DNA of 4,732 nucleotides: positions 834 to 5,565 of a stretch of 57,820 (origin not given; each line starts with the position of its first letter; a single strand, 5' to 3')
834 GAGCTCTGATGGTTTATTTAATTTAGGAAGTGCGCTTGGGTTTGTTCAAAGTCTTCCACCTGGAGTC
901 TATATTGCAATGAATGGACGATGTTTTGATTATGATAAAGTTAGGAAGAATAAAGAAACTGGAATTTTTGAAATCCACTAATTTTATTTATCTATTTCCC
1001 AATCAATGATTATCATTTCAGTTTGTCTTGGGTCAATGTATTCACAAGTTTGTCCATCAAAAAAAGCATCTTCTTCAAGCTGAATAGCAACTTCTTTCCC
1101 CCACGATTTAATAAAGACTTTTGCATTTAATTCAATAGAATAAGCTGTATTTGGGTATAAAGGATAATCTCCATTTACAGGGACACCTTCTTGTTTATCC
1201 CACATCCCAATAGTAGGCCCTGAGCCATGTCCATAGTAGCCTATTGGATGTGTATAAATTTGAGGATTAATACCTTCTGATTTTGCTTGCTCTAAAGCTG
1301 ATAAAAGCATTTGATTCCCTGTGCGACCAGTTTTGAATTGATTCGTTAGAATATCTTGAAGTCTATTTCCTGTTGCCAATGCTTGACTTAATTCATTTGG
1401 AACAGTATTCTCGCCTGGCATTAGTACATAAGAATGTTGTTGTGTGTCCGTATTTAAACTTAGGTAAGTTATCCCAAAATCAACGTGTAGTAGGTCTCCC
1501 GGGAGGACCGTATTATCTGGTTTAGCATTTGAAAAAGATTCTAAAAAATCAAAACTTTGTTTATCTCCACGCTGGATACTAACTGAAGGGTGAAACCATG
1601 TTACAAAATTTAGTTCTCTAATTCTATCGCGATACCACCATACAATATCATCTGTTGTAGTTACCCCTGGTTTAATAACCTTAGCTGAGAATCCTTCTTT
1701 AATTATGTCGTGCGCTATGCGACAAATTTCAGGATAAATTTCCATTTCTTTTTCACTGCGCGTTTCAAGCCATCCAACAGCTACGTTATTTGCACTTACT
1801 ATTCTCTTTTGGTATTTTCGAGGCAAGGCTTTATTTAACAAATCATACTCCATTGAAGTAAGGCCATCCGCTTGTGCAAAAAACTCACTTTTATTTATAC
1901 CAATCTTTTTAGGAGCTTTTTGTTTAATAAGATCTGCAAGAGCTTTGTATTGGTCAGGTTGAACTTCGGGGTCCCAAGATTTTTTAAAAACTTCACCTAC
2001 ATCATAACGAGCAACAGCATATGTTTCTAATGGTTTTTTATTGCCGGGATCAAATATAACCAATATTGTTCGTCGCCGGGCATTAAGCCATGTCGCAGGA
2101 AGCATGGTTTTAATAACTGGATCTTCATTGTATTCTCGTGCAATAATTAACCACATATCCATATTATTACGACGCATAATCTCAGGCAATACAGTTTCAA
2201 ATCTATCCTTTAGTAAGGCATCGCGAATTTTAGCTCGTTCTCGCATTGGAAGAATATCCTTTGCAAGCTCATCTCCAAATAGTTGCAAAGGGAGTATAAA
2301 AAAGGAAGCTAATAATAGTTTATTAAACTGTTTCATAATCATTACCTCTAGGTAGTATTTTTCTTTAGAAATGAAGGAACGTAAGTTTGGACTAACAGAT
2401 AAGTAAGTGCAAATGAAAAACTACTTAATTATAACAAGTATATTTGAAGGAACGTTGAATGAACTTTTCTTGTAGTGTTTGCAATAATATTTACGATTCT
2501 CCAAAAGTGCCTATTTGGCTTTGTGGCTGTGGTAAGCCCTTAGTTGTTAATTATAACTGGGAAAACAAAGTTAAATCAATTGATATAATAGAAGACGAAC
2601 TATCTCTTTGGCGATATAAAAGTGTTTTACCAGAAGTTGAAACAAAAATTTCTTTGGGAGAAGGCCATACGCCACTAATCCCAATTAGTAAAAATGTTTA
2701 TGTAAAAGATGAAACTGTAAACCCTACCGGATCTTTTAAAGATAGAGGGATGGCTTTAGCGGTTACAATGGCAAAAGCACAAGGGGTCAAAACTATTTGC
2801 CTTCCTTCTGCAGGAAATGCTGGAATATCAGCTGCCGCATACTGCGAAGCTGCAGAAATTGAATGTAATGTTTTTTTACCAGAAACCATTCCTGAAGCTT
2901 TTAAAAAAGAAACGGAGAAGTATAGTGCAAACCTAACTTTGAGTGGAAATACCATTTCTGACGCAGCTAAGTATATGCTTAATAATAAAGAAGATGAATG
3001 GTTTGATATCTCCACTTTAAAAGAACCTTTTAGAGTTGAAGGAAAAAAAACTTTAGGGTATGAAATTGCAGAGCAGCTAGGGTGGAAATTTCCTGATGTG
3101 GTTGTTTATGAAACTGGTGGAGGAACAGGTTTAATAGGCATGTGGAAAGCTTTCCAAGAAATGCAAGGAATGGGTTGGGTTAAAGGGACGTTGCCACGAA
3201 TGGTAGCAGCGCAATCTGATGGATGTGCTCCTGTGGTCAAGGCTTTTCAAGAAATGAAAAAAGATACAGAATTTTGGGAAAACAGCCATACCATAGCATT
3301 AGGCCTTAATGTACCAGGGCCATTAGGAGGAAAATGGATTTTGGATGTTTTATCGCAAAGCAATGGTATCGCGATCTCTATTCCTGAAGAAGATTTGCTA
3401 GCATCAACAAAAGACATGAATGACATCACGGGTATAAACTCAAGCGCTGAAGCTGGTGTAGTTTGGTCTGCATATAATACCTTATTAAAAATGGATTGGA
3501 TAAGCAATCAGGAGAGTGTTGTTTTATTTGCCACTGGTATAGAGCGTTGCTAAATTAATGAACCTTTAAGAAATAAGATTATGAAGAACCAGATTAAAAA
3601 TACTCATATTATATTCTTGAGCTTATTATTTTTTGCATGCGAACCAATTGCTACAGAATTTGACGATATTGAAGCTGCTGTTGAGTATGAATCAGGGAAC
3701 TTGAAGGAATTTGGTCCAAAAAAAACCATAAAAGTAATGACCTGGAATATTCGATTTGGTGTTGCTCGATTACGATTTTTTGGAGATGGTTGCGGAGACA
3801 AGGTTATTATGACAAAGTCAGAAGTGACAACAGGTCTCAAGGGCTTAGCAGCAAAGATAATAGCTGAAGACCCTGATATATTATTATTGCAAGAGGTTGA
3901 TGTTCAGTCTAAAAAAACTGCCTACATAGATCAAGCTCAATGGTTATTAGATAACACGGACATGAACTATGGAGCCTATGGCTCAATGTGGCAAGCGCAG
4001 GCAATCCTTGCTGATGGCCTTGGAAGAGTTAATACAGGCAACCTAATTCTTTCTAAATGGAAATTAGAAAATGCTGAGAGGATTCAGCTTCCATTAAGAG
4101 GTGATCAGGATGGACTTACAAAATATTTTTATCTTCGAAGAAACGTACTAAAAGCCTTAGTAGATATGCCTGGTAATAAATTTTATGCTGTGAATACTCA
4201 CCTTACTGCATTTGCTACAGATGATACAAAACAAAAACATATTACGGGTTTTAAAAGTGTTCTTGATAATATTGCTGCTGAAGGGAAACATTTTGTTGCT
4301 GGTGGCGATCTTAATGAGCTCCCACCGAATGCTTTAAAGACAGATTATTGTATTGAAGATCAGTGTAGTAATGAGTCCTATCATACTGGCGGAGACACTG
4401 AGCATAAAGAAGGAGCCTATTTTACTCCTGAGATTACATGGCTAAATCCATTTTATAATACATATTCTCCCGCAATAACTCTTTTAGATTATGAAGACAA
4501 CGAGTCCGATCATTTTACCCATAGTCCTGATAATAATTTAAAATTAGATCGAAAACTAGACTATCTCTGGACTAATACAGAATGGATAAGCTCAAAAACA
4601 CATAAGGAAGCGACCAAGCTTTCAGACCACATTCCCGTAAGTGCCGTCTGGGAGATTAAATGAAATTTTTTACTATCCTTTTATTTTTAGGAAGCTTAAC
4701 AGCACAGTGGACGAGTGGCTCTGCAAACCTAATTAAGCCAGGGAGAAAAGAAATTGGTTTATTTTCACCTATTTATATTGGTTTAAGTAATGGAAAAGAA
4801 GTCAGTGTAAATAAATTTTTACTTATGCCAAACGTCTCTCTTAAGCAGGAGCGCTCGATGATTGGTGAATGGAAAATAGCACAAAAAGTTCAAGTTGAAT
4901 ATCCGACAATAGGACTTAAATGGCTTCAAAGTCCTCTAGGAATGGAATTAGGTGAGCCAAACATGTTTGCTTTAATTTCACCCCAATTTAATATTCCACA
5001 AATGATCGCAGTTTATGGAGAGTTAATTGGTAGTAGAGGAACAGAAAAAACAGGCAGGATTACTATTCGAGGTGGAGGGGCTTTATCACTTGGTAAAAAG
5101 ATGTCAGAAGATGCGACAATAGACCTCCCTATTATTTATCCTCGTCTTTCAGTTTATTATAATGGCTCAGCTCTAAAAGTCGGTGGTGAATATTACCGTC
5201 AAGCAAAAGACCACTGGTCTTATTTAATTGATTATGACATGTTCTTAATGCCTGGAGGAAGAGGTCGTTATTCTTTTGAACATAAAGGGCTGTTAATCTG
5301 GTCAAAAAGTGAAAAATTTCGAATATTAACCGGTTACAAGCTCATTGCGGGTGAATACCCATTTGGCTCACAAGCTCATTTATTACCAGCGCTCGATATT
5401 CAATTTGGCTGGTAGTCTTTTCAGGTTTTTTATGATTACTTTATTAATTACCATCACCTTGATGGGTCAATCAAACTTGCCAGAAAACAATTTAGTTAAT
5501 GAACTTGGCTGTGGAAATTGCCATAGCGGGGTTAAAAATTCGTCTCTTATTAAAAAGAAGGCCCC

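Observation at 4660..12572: Same-strand block of exported proteins looks like an undescribed extracytoplasmic redox/copper module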

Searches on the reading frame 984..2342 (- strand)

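Call 86: search_protein_families(library=pfam, proteins=[window:984-2342:-], max_evalue=0.00001)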
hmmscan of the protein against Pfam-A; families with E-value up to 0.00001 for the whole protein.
window:984-2342:- (452 aa): 1 family
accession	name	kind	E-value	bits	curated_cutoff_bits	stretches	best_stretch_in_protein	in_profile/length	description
PF00557.29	Peptidase_M24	-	1.1e-08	35.5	23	1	206-425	6-203/208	Metallopeptidase family M24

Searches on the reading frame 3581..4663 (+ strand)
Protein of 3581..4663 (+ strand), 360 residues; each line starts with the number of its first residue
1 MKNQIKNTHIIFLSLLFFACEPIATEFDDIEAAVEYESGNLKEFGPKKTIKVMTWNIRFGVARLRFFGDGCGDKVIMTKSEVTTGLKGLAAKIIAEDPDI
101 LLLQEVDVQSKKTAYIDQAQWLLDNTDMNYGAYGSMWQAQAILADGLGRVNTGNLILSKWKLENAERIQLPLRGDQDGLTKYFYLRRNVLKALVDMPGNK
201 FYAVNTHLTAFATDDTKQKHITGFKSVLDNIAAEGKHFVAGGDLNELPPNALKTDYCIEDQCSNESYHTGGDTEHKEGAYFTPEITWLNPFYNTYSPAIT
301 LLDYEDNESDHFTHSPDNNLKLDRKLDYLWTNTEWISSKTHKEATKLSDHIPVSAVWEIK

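Call 4: search_protein_families(library=pfam, proteins=[window:3581-4663:+], max_evalue=0.01)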
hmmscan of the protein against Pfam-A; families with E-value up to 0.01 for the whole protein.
window:3581-4663:+ (360 aa): 1 family
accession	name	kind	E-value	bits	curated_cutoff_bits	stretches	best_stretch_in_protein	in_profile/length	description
PF03372.29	Exo_endo_phos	-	1.4e-13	51.5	24.5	1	53-350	1-225/225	Endonuclease/Exonuclease/phosphatase family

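Call 5: search_protein_families(library=ncbifam, proteins=[window:3581-4663:+], max_evalue=0.01)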
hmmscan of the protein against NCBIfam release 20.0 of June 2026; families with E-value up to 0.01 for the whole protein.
window:3581-4663:+ (360 aa): 1 family
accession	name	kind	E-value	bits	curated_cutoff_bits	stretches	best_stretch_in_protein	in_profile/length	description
NF003842.0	PRK05421.1-4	equivalog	3e-05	23.5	144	0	91-122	53-87/259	endonuclease/exonuclease/phosphatase family protein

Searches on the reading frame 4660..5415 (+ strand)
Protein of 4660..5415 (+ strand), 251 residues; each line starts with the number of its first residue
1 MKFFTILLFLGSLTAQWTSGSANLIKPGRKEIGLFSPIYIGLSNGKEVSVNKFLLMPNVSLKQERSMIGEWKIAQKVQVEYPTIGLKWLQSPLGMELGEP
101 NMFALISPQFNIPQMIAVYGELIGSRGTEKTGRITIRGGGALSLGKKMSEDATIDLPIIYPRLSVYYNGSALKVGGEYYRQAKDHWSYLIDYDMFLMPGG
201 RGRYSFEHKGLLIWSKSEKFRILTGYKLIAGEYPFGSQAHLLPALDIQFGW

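Call 4: search_protein_families(library=pfam, proteins=[window:4660-5415:+], max_evalue=0.01)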
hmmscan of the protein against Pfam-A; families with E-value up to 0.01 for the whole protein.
window:4660-5415:+ (251 aa): 0 families

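Call 5: search_protein_families(library=ncbifam, proteins=[window:4660-5415:+], max_evalue=0.01)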
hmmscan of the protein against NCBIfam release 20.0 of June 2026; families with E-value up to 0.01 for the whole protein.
window:4660-5415:+ (251 aa): 0 families

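Call 68: search_protein_families(library=pfam, proteins=[window:4660-5415:+], max_evalue=5)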
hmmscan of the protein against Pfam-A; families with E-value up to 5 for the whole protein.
window:4660-5415:+ (251 aa): 0 families

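Call 102: search_solved_structures(query=window:4660-5415:+, max_evalue=10)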
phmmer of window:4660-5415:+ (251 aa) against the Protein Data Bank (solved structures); distinct sequences matched with E-value up to 10: 0.
